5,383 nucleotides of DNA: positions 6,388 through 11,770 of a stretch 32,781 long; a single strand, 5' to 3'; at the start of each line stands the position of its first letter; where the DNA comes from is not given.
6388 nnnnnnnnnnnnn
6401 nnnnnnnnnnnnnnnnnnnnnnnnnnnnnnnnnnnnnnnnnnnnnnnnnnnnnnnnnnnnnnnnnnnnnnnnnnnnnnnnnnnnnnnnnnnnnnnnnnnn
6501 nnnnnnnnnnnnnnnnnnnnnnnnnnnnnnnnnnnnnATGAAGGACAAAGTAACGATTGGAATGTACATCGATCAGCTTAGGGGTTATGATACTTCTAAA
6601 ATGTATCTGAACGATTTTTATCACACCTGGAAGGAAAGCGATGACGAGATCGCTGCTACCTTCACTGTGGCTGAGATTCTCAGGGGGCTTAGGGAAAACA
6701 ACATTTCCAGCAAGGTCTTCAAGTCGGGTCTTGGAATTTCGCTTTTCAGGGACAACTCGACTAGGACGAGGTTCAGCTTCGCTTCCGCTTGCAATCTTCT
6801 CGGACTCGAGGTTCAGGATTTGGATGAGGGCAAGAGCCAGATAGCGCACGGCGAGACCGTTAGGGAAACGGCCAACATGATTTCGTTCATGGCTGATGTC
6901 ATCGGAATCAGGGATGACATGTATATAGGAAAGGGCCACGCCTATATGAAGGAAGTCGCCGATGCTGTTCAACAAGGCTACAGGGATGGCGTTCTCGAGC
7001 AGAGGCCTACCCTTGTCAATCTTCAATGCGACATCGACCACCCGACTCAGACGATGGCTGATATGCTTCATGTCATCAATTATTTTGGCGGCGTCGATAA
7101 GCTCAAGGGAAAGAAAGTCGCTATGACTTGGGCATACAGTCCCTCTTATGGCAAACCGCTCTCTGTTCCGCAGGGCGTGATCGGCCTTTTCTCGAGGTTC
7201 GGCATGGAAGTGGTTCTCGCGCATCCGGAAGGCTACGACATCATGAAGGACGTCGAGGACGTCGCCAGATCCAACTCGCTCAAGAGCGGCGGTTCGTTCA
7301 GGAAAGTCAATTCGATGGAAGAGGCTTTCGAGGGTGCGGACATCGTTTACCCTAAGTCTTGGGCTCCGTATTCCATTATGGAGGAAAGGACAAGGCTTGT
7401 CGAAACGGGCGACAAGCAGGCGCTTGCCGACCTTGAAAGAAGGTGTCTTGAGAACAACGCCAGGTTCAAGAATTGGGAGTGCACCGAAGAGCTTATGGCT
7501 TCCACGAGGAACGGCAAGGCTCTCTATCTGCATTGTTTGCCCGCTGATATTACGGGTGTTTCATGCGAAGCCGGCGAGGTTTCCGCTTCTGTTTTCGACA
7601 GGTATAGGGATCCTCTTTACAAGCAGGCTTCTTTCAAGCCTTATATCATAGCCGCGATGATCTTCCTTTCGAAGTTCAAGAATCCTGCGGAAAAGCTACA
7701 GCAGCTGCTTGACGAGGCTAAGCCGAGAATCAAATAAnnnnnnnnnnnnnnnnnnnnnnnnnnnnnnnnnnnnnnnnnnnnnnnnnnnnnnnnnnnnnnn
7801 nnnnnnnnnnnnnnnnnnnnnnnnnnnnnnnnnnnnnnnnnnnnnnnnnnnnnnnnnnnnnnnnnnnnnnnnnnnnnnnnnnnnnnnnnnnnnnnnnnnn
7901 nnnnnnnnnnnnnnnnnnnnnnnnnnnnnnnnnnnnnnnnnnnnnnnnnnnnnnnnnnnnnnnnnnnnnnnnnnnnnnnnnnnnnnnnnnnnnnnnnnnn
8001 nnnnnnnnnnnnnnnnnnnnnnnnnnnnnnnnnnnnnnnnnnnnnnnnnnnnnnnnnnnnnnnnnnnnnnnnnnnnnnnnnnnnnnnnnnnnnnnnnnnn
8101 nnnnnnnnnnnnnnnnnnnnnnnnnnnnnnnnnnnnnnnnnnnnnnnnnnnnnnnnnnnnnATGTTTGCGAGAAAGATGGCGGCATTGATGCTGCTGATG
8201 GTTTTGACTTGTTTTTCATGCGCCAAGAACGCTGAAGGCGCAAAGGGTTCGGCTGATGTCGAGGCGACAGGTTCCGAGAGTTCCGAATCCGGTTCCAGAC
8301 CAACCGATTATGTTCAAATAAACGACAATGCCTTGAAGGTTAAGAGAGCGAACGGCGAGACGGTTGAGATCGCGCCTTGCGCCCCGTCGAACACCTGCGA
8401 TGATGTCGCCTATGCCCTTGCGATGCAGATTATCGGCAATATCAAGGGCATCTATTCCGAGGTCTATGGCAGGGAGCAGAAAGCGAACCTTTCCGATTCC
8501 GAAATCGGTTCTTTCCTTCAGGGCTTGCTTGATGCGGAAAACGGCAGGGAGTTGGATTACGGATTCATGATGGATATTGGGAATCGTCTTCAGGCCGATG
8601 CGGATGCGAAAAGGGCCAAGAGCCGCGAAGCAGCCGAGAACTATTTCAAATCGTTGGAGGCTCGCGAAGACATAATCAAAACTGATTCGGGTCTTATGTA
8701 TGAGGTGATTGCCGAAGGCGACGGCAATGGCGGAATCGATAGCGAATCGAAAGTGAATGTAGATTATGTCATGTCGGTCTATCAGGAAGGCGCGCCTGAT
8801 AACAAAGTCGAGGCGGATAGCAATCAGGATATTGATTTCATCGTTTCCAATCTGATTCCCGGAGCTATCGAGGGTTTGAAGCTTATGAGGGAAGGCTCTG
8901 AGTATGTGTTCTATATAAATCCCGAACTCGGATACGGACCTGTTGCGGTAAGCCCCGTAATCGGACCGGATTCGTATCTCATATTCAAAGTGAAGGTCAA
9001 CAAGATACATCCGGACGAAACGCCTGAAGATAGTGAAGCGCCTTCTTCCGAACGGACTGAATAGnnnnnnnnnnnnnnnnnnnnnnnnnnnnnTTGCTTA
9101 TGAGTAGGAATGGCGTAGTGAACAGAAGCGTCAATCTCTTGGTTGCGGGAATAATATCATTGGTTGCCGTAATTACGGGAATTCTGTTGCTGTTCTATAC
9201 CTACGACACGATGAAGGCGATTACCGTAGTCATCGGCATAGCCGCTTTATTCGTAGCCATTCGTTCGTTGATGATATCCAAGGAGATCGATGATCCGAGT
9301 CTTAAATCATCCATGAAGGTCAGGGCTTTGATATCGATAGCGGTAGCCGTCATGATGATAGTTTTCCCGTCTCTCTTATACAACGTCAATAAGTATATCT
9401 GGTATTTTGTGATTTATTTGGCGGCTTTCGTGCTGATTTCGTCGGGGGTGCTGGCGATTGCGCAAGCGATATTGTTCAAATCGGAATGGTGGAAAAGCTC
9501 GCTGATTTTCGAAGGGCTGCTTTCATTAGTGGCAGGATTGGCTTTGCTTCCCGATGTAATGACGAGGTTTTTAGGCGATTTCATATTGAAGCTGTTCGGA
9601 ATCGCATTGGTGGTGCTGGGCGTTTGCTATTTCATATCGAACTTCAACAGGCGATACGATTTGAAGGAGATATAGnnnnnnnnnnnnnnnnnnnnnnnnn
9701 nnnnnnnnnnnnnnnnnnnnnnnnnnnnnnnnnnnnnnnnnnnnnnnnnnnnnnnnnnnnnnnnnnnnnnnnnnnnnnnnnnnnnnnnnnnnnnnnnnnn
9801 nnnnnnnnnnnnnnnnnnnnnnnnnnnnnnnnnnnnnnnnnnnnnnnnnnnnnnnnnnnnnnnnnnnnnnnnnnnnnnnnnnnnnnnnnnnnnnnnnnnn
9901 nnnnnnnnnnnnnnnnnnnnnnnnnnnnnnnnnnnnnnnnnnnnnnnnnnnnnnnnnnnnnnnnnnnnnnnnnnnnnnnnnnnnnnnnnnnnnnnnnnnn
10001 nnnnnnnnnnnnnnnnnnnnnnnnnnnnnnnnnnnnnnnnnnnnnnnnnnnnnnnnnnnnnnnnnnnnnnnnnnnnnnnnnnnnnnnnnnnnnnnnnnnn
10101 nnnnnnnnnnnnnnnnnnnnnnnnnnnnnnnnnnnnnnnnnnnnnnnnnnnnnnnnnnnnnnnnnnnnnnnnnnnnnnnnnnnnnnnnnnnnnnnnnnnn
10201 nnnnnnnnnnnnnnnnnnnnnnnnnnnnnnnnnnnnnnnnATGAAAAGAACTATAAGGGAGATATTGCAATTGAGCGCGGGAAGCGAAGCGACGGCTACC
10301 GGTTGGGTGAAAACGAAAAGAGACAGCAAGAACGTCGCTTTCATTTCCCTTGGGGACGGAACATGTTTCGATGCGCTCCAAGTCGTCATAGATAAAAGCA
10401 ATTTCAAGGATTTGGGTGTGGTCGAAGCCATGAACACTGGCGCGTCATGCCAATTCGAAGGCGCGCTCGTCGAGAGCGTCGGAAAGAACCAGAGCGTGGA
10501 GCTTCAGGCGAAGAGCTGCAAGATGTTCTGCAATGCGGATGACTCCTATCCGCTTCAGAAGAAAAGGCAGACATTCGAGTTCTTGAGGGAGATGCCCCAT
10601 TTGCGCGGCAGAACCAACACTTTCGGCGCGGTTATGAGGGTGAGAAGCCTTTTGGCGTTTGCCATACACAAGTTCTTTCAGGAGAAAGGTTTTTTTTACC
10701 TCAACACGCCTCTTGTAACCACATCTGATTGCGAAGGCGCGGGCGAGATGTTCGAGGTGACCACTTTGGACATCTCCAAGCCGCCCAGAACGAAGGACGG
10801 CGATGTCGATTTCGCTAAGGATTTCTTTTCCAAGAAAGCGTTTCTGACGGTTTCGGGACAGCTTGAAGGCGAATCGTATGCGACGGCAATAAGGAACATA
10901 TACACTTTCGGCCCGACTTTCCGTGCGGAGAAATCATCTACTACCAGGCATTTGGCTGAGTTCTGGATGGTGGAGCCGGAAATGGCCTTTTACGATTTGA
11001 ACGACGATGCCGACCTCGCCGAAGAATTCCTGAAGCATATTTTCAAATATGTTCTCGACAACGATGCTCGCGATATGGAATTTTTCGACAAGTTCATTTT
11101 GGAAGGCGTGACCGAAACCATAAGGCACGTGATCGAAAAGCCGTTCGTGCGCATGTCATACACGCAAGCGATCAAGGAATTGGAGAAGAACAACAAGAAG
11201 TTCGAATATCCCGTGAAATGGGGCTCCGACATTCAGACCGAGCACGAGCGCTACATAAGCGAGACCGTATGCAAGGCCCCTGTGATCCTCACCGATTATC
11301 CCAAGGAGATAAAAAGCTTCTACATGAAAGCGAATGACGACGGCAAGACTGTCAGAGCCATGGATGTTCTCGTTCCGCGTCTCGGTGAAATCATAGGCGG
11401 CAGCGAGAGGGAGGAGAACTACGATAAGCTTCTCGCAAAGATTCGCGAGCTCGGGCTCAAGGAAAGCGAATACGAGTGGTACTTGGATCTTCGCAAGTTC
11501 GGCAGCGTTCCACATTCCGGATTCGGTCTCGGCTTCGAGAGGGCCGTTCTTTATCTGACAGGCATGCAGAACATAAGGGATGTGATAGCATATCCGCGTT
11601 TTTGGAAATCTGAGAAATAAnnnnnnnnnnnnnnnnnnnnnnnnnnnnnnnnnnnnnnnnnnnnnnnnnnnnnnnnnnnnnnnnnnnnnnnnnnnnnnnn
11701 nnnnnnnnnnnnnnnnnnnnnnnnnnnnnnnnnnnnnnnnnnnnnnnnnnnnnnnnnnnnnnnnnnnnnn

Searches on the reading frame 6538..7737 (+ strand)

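Call 35: search_protein_families(library=pfam, proteins=[window:6538-7737:+], max_evalue=0.00001)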
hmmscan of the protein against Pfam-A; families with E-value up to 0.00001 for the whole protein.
window:6538-7737:+ (399 aa): 2 families
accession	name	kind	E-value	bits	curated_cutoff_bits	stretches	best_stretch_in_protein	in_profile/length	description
PF02729.26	OTCace_N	-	5.1e-26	92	29.9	1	26-179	2-146/148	Aspartate/ornithine carbamoyltransferase, carbamoyl-P binding domain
PF00185.30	OTCace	-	2.2e-17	64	29.4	1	214-375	19-154/157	Aspartate/ornithine carbamoyltransferase, Asp/Orn binding domain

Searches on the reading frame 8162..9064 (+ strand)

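Call 35: search_protein_families(library=pfam, proteins=[window:8162-9064:+], max_evalue=0.00001)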
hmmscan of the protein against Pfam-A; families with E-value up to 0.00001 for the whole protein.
window:8162-9064:+ (300 aa): 2 families
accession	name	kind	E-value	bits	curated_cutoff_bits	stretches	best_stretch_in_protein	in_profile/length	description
PF00254.34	FKBP_C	-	5.7e-11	43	21.1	1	194-279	7-93/94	FKBP-type peptidyl-prolyl cis-trans isomerase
PF01346.23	FKBP_N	-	2.7e-08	35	22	1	80-182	2-97/97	Domain amino terminal to FKBP-type peptidyl-prolyl isomerase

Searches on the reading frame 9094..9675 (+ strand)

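Call 35: search_protein_families(library=pfam, proteins=[window:9094-9675:+], max_evalue=0.00001)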
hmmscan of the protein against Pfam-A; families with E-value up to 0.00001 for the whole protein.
window:9094-9675:+ (193 aa): 1 family
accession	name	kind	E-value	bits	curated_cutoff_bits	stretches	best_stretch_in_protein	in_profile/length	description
PF03729.18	DUF308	-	3.7e-09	37.2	25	0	20-90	1-73/73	Short repeat of unknown function (DUF308)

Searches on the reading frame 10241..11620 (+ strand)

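Call 35: search_protein_families(library=pfam, proteins=[window:10241-11620:+], max_evalue=0.00001)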
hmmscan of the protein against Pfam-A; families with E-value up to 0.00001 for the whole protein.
window:10241-11620:+ (459 aa): 2 families
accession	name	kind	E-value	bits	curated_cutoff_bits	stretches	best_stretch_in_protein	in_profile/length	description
PF00152.25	tRNA-synt_2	-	1.4e-63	215.2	25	1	117-453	7-306/308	tRNA synthetases class II (D, K and N)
PF01336.31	tRNA_anti-codon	-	8.2e-08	32.5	27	1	19-94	3-73/75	OB-fold nucleic acid binding domain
